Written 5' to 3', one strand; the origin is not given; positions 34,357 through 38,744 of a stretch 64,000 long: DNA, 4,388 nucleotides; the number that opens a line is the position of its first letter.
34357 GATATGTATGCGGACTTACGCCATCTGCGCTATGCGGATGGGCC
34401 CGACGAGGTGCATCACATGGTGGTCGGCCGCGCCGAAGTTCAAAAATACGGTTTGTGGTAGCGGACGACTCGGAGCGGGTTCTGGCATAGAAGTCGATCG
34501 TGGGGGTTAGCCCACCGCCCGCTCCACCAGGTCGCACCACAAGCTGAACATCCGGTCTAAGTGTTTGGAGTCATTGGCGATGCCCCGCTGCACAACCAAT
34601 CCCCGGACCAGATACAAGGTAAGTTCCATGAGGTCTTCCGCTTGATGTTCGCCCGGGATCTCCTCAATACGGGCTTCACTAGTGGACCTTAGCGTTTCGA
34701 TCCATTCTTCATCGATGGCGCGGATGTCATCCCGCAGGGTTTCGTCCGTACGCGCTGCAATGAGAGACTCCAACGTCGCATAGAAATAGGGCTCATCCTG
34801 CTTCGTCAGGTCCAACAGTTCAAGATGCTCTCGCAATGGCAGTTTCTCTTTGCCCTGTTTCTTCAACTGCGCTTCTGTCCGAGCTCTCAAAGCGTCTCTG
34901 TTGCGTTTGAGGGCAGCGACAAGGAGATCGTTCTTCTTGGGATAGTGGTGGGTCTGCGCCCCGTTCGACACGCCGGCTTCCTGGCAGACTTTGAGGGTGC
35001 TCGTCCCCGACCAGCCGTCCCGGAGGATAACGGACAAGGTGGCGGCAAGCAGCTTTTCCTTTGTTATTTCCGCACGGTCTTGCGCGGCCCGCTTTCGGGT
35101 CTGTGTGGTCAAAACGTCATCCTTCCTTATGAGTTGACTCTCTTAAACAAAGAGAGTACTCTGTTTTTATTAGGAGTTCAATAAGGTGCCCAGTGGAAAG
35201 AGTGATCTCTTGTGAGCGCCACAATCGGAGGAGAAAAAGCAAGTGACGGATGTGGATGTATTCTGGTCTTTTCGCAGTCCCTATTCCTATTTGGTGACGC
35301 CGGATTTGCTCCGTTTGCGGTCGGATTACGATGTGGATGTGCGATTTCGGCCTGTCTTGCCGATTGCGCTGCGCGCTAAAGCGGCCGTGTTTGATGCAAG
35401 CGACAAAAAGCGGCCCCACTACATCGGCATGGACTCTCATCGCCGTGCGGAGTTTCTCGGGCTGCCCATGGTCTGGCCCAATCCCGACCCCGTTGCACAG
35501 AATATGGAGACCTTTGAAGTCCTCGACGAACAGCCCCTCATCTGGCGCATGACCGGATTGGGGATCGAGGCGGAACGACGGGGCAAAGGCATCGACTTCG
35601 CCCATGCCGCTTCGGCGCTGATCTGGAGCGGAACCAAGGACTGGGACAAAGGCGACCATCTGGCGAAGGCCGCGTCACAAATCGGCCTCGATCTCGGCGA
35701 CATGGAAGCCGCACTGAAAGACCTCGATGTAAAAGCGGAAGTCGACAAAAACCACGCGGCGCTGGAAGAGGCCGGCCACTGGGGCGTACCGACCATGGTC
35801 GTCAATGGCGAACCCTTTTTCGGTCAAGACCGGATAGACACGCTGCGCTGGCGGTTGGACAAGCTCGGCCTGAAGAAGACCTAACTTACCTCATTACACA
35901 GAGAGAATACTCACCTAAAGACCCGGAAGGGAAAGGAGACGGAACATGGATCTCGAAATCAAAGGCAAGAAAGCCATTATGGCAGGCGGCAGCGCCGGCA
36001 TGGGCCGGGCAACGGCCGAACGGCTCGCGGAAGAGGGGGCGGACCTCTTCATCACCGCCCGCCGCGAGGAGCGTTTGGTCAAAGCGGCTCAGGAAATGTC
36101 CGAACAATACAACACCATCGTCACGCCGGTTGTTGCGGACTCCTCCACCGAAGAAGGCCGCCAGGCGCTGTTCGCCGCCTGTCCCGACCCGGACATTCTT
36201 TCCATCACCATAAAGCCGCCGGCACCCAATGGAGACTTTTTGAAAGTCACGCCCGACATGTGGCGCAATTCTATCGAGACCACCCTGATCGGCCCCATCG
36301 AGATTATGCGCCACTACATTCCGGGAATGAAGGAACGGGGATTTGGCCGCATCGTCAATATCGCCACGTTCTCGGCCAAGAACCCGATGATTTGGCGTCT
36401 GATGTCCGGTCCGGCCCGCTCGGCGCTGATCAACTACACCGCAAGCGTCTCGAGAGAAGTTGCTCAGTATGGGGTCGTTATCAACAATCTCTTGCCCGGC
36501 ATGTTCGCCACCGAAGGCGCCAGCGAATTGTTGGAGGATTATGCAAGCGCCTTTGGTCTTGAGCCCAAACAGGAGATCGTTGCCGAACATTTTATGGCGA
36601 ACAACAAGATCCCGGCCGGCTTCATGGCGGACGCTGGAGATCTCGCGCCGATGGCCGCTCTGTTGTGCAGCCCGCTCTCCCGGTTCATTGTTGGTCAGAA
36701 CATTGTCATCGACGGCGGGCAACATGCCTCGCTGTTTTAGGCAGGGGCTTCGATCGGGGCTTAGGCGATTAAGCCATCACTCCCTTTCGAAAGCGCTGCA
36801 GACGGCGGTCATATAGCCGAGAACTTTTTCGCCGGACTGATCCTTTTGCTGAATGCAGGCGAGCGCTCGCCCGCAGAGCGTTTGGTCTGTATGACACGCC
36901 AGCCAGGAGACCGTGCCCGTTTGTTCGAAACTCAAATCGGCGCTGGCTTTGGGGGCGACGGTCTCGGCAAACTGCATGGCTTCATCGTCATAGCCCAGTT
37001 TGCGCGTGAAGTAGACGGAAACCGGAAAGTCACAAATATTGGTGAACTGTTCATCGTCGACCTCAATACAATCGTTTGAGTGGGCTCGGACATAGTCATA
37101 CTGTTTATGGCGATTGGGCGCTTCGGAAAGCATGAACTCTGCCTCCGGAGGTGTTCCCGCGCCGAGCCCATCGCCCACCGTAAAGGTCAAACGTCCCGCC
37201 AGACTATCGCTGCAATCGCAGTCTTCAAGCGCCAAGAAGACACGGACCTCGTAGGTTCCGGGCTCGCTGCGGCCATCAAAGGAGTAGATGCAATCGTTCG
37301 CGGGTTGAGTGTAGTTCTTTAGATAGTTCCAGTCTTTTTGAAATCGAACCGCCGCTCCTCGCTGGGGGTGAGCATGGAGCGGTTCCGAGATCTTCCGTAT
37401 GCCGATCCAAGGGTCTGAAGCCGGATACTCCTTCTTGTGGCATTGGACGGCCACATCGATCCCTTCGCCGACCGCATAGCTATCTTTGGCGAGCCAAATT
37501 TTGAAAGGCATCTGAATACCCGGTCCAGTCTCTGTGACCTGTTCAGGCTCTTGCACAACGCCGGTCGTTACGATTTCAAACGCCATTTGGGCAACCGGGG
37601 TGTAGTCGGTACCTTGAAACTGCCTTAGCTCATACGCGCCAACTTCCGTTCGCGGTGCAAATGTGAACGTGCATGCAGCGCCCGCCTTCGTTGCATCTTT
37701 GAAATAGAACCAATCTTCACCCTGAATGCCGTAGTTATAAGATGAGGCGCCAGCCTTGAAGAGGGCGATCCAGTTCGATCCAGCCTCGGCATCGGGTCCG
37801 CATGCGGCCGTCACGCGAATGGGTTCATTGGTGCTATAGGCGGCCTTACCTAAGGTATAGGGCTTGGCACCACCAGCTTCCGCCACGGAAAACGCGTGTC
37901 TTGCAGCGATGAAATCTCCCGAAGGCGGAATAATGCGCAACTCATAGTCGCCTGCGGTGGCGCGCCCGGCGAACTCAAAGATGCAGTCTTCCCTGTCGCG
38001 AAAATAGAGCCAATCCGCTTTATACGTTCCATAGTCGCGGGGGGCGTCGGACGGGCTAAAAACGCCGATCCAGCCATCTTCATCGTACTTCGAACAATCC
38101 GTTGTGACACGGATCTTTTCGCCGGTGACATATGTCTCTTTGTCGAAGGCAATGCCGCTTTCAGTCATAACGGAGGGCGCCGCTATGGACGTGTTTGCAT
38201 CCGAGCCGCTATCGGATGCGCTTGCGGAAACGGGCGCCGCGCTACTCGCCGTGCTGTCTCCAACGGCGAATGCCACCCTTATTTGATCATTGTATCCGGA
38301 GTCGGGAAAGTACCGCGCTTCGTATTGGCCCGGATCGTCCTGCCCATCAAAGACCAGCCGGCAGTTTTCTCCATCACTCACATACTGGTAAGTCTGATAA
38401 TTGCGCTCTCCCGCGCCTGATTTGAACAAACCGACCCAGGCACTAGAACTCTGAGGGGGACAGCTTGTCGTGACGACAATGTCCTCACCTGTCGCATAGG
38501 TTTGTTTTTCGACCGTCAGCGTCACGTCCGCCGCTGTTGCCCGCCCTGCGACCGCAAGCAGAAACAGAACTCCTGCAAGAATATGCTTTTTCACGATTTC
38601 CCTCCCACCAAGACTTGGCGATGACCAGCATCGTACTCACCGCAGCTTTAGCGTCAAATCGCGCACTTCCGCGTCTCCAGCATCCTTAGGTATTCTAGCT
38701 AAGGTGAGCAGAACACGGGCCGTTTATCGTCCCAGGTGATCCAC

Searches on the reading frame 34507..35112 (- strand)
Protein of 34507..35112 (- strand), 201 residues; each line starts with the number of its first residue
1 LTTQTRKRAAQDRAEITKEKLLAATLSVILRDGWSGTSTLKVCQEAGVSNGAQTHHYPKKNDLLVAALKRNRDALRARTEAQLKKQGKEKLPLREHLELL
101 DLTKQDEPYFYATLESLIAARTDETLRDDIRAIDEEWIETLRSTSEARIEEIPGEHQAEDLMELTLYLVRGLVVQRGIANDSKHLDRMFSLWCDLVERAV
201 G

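Call 84: search_protein_families(library=pfam, proteins=[window:34507-35112:-], max_evalue=0.00001)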
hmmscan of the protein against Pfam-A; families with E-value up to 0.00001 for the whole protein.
window:34507-35112:- (201 aa): 1 family
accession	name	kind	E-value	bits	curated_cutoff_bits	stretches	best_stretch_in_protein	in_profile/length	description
PF00440.29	TetR_N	-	1.9e-07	31.2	24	1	21-67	1-47/47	Bacterial regulatory proteins, tetR family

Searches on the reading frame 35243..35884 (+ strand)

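Call 84: search_protein_families(library=pfam, proteins=[window:35243-35884:+], max_evalue=0.00001)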
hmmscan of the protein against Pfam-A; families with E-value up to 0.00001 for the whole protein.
window:35243-35884:+ (213 aa): 1 family
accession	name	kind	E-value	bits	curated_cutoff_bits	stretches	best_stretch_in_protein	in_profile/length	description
PF01323.26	DSBA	-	3.1e-23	83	25.6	1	4-205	2-190/191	DSBA-like thioredoxin domain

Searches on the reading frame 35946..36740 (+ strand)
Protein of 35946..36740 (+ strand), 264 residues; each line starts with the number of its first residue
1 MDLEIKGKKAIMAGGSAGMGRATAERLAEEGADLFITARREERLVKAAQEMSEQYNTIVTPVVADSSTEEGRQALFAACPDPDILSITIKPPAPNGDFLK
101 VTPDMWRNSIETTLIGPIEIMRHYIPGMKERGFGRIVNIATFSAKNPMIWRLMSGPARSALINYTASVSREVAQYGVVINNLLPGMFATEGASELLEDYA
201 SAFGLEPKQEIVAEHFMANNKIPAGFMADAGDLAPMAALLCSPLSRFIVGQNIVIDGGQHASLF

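Call 84: search_protein_families(library=pfam, proteins=[window:35946-36740:+], max_evalue=0.00001)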
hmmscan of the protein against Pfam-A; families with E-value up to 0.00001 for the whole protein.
window:35946-36740:+ (264 aa): 2 families
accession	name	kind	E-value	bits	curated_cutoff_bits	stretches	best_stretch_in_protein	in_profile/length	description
PF13561.12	adh_short_C2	-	6.8e-32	111.4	27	1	17-260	6-236/236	Enoyl-(Acyl carrier protein) reductase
PF00106.31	adh_short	-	4.6e-29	101.7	26.6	1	8-198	1-193/195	short chain dehydrogenase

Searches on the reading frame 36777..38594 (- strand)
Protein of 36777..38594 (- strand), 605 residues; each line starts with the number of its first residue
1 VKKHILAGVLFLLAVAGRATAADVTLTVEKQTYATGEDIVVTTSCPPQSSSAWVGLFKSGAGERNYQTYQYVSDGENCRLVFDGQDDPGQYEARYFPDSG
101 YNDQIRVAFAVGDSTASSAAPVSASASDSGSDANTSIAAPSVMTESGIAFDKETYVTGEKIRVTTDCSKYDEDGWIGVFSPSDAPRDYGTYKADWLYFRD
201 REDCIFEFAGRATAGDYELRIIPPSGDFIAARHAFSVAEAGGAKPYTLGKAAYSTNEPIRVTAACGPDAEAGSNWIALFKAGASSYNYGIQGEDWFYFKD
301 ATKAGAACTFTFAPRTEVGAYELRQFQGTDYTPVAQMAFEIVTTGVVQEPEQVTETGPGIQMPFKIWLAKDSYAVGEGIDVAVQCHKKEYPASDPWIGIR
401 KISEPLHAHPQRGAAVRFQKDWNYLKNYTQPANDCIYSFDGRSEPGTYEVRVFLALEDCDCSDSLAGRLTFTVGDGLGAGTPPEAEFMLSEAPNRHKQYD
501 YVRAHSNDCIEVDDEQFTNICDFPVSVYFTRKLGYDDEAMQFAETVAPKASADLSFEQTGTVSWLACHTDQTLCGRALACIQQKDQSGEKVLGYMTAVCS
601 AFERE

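Call 84: search_protein_families(library=pfam, proteins=[window:36777-38594:-], max_evalue=0.00001)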
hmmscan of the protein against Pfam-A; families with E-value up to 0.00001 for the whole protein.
window:36777-38594:- (605 aa): 1 family
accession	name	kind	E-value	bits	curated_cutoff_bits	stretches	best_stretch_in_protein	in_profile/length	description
PF17751.7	SKICH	-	5.7e-06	27.2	23.4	0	24-79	1-66/103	SKICH domain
